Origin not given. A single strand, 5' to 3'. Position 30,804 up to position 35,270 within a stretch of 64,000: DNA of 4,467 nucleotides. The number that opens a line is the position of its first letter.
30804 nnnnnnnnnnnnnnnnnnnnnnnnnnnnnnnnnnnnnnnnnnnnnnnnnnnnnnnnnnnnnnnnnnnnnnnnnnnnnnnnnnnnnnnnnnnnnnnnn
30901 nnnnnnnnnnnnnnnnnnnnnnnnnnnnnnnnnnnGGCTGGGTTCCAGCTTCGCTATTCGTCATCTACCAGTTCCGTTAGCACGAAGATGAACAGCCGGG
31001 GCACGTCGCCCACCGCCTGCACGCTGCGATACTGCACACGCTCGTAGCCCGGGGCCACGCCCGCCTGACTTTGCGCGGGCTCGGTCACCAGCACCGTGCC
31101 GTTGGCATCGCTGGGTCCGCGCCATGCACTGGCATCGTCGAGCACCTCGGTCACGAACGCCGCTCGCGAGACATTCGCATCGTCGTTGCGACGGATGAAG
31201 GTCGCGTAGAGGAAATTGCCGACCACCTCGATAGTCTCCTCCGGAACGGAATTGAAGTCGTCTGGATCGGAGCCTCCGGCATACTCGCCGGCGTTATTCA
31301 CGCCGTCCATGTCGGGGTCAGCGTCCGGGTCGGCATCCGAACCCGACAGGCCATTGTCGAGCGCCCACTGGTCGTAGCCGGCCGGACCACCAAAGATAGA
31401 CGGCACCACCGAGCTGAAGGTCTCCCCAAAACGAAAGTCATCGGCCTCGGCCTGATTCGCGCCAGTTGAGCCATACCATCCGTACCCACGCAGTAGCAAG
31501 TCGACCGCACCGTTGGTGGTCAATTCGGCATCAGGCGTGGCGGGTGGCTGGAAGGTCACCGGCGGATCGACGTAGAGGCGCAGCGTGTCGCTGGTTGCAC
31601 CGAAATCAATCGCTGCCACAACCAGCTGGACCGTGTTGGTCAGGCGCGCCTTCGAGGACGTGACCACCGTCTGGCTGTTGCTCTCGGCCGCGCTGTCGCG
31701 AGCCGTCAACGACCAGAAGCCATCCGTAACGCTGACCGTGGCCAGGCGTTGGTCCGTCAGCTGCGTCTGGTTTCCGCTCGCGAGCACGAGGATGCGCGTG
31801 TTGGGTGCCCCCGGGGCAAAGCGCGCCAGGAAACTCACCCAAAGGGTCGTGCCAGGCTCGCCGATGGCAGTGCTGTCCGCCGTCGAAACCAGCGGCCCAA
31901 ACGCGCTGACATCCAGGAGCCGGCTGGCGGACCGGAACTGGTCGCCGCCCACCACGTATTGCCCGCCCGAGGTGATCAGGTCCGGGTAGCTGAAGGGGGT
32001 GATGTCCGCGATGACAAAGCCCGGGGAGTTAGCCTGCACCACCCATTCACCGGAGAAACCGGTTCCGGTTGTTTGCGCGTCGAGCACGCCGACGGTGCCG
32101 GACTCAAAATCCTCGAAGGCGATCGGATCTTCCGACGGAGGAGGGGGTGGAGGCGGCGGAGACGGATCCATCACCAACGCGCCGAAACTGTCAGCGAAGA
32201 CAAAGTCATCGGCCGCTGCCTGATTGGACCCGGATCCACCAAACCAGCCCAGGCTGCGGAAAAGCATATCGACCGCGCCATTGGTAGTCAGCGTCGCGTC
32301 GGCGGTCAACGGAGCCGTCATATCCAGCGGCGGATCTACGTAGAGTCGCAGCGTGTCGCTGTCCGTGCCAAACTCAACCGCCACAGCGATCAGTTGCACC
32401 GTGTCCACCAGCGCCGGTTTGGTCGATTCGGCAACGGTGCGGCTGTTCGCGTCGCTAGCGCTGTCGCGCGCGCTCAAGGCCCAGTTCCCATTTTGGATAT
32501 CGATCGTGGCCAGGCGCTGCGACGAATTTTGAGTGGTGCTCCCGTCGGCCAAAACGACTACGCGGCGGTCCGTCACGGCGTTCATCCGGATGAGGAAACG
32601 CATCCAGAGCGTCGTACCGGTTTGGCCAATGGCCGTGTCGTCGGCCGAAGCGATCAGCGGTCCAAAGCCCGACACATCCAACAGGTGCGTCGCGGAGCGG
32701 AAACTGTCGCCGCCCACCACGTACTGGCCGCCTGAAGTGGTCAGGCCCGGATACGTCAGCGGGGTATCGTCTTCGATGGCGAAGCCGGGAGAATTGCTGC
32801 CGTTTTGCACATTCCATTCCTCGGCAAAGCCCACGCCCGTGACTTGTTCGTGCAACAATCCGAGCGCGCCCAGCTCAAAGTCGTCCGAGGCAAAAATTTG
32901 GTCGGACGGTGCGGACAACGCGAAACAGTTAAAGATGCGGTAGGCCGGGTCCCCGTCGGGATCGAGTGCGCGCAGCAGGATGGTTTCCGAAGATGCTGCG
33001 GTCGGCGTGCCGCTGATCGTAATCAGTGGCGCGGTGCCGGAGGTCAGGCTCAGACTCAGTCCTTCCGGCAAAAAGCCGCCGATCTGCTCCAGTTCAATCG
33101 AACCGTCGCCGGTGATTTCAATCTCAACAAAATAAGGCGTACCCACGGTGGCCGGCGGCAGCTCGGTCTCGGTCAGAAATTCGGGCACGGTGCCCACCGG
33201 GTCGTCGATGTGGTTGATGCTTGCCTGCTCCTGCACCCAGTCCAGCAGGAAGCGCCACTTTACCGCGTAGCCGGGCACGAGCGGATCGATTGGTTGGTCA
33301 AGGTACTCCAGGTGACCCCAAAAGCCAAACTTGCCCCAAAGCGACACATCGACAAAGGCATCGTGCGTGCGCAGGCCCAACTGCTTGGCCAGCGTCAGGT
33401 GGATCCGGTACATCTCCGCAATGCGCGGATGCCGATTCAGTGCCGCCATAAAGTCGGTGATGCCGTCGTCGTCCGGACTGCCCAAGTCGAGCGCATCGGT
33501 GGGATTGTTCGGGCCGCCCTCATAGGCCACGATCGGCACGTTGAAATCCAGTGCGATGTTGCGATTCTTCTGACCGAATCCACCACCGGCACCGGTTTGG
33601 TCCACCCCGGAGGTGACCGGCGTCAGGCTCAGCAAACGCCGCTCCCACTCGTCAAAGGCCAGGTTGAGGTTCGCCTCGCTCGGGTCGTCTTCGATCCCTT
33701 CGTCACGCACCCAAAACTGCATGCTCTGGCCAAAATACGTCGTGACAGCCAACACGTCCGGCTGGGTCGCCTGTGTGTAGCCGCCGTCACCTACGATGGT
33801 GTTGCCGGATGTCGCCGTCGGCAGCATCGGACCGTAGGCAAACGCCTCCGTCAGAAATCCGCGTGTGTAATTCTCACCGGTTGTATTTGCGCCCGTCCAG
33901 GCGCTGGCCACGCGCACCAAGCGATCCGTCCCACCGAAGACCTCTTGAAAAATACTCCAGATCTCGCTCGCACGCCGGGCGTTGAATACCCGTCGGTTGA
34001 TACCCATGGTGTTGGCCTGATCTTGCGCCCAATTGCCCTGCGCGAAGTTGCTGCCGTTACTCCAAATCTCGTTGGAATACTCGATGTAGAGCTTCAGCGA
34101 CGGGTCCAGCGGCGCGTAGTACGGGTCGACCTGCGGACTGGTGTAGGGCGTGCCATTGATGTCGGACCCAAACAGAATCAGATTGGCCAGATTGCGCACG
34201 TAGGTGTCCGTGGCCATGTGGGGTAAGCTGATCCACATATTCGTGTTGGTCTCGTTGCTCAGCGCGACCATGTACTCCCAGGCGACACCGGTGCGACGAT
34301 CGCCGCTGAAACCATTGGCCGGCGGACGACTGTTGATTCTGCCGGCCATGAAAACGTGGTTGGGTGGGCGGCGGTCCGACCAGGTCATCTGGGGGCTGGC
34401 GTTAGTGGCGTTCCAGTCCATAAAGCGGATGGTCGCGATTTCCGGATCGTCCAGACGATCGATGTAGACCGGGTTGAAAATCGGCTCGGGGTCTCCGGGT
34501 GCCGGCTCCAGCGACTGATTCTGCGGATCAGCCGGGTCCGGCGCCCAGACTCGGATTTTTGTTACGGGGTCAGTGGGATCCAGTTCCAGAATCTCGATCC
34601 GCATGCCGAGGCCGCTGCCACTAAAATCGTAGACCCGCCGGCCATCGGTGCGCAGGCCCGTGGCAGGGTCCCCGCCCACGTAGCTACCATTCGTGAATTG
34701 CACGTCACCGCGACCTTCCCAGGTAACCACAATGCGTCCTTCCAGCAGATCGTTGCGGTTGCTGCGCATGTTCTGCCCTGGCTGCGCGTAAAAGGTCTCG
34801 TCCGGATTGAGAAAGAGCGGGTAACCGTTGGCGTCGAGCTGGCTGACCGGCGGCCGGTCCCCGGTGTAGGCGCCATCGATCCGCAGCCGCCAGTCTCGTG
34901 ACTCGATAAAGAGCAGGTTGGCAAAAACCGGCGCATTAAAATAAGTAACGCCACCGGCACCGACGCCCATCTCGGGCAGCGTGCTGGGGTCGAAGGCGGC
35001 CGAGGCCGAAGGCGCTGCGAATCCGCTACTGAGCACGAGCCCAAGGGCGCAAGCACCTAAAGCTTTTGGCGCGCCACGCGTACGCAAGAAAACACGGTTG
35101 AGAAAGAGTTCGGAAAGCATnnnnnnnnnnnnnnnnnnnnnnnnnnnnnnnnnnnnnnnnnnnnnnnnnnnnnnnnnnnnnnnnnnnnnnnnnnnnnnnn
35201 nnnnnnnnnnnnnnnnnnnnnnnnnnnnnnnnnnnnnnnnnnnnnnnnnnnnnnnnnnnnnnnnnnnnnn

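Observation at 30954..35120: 1388-aa secreted protein with an unassigned TIM-barrel-like catalytic module and a recent internal duplication of a ~237-aa LamG-like domain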

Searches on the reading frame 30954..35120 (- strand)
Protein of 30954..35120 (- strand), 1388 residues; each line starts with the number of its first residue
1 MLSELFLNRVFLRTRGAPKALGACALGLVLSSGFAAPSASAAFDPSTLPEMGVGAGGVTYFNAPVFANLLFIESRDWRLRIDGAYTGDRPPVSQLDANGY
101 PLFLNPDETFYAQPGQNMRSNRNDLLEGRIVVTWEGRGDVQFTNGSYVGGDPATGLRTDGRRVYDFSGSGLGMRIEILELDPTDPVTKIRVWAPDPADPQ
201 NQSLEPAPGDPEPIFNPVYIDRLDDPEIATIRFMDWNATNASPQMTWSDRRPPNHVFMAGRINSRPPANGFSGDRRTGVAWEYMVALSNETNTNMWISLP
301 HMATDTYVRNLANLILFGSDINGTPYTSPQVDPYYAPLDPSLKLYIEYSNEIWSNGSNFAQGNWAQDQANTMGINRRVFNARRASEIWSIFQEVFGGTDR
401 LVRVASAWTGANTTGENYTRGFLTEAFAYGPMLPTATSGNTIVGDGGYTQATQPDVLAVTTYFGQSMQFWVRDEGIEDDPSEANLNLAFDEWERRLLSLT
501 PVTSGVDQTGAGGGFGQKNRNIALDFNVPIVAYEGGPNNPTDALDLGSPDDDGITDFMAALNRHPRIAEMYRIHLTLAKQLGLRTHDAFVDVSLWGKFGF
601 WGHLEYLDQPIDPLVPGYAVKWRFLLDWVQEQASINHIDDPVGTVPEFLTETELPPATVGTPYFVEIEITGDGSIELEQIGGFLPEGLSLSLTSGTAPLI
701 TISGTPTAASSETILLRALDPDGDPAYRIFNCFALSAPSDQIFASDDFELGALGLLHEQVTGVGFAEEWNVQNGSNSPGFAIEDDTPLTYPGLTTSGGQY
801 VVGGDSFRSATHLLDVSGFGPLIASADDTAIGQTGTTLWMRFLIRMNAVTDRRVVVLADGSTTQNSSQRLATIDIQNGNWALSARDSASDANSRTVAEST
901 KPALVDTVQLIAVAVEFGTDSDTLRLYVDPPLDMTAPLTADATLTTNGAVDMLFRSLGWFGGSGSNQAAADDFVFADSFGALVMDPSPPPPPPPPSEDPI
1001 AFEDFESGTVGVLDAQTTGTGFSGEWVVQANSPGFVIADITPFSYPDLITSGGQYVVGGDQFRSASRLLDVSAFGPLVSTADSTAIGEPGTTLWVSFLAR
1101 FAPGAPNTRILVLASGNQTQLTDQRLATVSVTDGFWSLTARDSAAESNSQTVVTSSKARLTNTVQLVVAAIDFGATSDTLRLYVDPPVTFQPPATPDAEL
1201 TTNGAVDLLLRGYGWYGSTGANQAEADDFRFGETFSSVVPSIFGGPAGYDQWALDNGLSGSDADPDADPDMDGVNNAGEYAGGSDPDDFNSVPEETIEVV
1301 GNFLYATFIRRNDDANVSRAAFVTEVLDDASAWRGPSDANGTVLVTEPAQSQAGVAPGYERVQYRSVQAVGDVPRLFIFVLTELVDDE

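Call 4: search_protein_families(library=pfam, proteins=[window:30954-35120:-], max_evalue=1)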
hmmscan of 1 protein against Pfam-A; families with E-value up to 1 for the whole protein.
window:30954-35120:- (1388 aa): 1 family
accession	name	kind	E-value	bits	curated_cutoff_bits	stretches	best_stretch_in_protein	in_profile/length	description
PF25395.1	DPBB_PEX6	-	6.7e-06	26.7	22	2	831-923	9-95/106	PEX6 double psi barrel domain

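Call 5: search_protein_families(library=ncbifam, proteins=[window:30954-35120:-], max_evalue=1)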
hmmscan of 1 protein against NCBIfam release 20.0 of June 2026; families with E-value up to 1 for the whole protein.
window:30954-35120:- (1388 aa): 1 family
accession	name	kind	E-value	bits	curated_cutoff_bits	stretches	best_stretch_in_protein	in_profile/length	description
NF042425.1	Amuc_1099_fam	equivalog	8e-05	22.4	50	1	1251-1294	111-155/321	Amuc_1099 family pilus-like system protein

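Call 7: search_solved_structures(query=window:30954-35120:-, max_evalue=10, show_alignments=2)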
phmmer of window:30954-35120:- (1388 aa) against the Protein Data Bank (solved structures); distinct sequences matched with E-value up to 10: 0.

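Call 79: list_cluster_members(proteins=[window:30957-35120:-, window:51454-54525:+, P0324, P0001])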
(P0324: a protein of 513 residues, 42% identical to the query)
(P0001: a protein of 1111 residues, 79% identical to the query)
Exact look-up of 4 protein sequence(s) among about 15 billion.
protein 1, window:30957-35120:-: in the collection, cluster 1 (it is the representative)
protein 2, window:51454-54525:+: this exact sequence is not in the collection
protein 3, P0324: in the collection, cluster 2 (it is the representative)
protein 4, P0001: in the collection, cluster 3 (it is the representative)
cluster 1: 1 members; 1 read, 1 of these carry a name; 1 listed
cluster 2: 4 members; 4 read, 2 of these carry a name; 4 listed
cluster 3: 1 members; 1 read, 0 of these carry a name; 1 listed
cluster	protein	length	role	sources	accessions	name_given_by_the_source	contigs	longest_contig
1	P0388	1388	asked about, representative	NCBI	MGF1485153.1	MAG: hypothetical protein ACFBZ8_12405 [Opitutales bacterium]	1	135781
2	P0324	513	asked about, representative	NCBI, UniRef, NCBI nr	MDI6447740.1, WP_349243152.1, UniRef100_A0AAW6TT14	hypothetical protein [Anaerobaca lacustris] | Cellulose-binding protein n=1 Tax=Anaerobaca lacustris TaxID=3044600 ... | hypothetical protein [Sedimentisphaerales bacterium M17dextr]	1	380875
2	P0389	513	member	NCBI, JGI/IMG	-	hypothetical protein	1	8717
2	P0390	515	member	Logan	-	-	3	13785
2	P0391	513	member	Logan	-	-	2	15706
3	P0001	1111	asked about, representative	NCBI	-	-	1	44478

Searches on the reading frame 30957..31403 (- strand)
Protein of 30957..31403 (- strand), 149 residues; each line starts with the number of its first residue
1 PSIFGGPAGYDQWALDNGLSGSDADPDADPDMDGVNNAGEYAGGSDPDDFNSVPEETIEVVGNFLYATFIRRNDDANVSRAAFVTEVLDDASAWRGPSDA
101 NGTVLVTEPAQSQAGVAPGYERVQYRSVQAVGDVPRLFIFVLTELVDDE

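Call 45: search_protein_families(library=pfam, proteins=[window:30957-31403:-], max_evalue=10)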
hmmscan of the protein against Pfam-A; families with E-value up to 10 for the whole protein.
window:30957-31403:- (149 aa): 0 families

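Call 77: search_solved_structures(query=window:30957-31403:-, max_evalue=10)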
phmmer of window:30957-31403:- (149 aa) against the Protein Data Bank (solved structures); distinct sequences matched with E-value up to 10: 1.
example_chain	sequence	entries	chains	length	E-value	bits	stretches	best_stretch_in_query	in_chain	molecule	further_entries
9f5x_w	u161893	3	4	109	0.22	14.7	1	12-78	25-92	Mitochondrial NADH:ubiquinone oxidoreductase 9 kDa subunit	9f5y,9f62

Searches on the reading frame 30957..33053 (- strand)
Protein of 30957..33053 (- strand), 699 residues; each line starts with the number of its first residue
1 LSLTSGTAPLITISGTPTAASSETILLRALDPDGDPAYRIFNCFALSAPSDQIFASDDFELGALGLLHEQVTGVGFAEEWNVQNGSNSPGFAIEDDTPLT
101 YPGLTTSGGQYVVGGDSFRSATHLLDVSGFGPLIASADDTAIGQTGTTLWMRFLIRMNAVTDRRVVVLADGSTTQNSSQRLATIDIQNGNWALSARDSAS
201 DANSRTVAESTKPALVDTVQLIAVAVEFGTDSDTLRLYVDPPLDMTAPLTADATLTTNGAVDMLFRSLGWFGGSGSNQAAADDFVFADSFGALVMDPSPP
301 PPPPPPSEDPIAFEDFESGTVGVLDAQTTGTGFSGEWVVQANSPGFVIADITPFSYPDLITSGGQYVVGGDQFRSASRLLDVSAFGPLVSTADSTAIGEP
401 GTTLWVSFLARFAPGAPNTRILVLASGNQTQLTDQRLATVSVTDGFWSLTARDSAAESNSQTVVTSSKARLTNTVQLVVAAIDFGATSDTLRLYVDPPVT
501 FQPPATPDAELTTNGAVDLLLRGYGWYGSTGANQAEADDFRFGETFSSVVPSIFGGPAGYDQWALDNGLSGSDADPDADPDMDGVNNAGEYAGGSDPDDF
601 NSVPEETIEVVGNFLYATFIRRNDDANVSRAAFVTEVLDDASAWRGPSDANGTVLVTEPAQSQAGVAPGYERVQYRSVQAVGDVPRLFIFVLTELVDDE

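Call 50: predict_structure(alignment_id=A4)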
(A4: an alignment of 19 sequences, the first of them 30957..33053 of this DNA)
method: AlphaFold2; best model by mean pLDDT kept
length: 699 residues; sequences in the alignment: 19
mean_pLDDT: 62.6   pTM: 0.36
mean pLDDT of the five models: 62.6, 55.5, 52.6, 49.3, 44.0
residues with pLDDT >= 90: 31; 70-90: 287; 50-70: 159; < 50: 222
segments of 3 or more residues with pLDDT < 50: 46-96, 108-135, 170-179, 262-276, 297-352, 359-390, 427-434, 523-529, 552-557
pLDDT, mean of each block of 10 residues (from residue 1): 54 59 54 54 50 37 28 31 33 49 58 37 37 47 69 74 55 40 76 70 72 85 84 87 81 79 46 47 71 57 32 24 24 28 28 51 34 35 38 62 85 70 55 58 82 63 84 84 85 84 84 68 47 67 78 51 86 90 91 90 85 89 83 87 77 70 73 88 83 69
secondary structure, 60 per line:
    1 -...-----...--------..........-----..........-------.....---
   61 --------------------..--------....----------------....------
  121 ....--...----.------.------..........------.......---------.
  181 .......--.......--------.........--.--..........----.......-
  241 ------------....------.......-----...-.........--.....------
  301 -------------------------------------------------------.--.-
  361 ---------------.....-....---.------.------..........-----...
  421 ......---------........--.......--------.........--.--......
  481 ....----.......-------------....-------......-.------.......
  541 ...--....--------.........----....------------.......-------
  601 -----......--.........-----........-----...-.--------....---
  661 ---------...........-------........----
elements in order (helices of 4 or more, strands of 3 or more residues): E2-4 E10-12 E21-30 E36-45 E53-57 E91-94 E111-114 E121-124 E148-157 E164-170 E180-187 E190-196 E205-213 E219-228 E233-239 E253-256 E263-269 E279-287 H290-294 E376-380 H382-385 E403-412 E418-426 E436-443 E446-452 E461-469 E475-484 E489-495 E509-512 E520-525 E534-543 H546-549 H558-566 H571-574 H587-593 E606-611 E614-622 E628-635 E654-657 E670-680 E688-695

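Call 53: fold_search(model_id=the predicted structure, library=pdb)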
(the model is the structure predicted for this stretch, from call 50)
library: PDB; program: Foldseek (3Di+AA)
matches with E <= 10: 1376; with E <= 0.001: 68
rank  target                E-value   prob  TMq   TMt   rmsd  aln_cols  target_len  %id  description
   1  5ik8_B                4.3e-10  1.00  0.17  0.29  16.6       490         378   12  Laminin A2LG45 I-form, G6/7 bound. (released 2016-08-10)
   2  5ik7_B                6.8e-10  1.00  0.17  0.27  16.4       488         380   12  Laminin A2LG45 I-form, Apo. (released 2016-08-10)
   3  5ik4                  2.9e-09  1.00  0.16  0.27  18.3       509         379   12  Laminin A2LG45 C-form, Apo. (released 2016-08-10)
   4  2wjs                  4.6e-09  1.00  0.16  0.20  18.4       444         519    9  Crystal structure of the LG1-3 region of the laminin alpha2 chain (released 2009-06-23)
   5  5ik7_A                5.4e-09  1.00  0.16  0.26  17.8       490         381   11  Laminin A2LG45 I-form, Apo. (released 2016-08-10)
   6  5mc9_A                5.4e-09  1.00  0.15  0.17  18.6       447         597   10  Crystal structure of the heterotrimeric integrin-binding region of laminin-111 (released 2017-02-08)
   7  6cw1_B                2.1e-08  1.00  0.15  0.25  18.9       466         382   12  Crystal structure of Neurexin-1 alpha ectodomain fragment, L2-L3 (released 2018-09-19)
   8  6cw1_A                2.4e-08  1.00  0.15  0.25  19.0       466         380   12  Crystal structure of Neurexin-1 alpha ectodomain fragment, L2-L3 (released 2018-09-19)
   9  2jd4_A                8.0e-08  1.00  0.16  0.27  15.8       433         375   11  Mouse laminin alpha1 chain, domains LG4-5 (released 2007-02-27)
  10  1diw                  6.3e-07  1.00  0.17  0.26  21.7       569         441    9  THE HC FRAGMENT OF TETANUS TOXIN COMPLEXED WITH GALACTOSE (released 2000-03-24)
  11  2wsu_A                4.0e-06  1.00  0.14  0.28  20.3       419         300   11  Galectin domain of porcine adenovirus type 4 NADC-1 isolate fibre (released 2010-08-11)
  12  3vkl_A                4.3e-06  1.00  0.16  0.32  16.4       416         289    6  Protease-resistant mutant form of human Galectin-8 in complex with two lactose molecules (released 2012-09-12)
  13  4han_A                5.8e-06  1.00  0.16  0.32  17.5       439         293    7  Crystal structure of Galectin 8 with NDP52 peptide (released 2013-03-20)
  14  1a8d                  6.4e-06  1.00  0.17  0.25  22.5       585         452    9  TETANUS TOXIN C FRAGMENT (released 1998-10-14)
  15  6m5y_A                8.3e-06  1.00  0.13  0.30  16.8       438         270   10  Structure of human galectin-1 tandem-repeat mutant with lactose (released 2021-03-17)
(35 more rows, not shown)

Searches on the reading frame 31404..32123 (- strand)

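Call 45: search_protein_families(library=pfam, proteins=[window:31404-32123:-], max_evalue=10)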
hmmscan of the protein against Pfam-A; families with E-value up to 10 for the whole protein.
window:31404-32123:- (240 aa): 1 family
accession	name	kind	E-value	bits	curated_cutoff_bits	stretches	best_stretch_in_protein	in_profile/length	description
PF25395.1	DPBB_PEX6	-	0.005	17.4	22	1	91-181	13-96/106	PEX6 double psi barrel domain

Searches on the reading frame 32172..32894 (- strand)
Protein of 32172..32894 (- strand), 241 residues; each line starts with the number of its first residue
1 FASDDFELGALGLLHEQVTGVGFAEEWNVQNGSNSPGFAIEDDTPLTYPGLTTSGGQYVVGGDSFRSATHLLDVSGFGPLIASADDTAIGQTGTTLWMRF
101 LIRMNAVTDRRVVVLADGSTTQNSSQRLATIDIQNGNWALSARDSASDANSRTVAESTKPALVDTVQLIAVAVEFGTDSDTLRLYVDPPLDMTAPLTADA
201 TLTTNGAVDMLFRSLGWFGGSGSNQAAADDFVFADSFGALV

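Call 39: find_homologous_proteins(query=window:32172-32894:-)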
Query window:32172-32894:-: 994 candidates shared short words with the query, none scored E <= 0.001.

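Call 45: search_protein_families(library=pfam, proteins=[window:32172-32894:-], max_evalue=10)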
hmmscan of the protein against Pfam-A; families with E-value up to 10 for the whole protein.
window:32172-32894:- (241 aa): 1 family
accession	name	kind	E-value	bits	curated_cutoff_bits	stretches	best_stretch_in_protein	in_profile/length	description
PF25395.1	DPBB_PEX6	-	0.0022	18.6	22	1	89-181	9-95/106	PEX6 double psi barrel domain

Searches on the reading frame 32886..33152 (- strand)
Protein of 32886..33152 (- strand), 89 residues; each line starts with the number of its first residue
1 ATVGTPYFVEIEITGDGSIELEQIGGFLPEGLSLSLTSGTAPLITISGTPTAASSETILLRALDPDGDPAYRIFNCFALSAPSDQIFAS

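Call 45: search_protein_families(library=pfam, proteins=[window:32886-33152:-], max_evalue=10)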
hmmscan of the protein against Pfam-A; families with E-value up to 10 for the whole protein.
window:32886-33152:- (89 aa): 1 family
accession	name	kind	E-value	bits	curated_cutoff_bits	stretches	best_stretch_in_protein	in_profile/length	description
PF05345.18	He_PIG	-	0.0027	18.6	24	1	16-68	34-85/96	Putative Ig domain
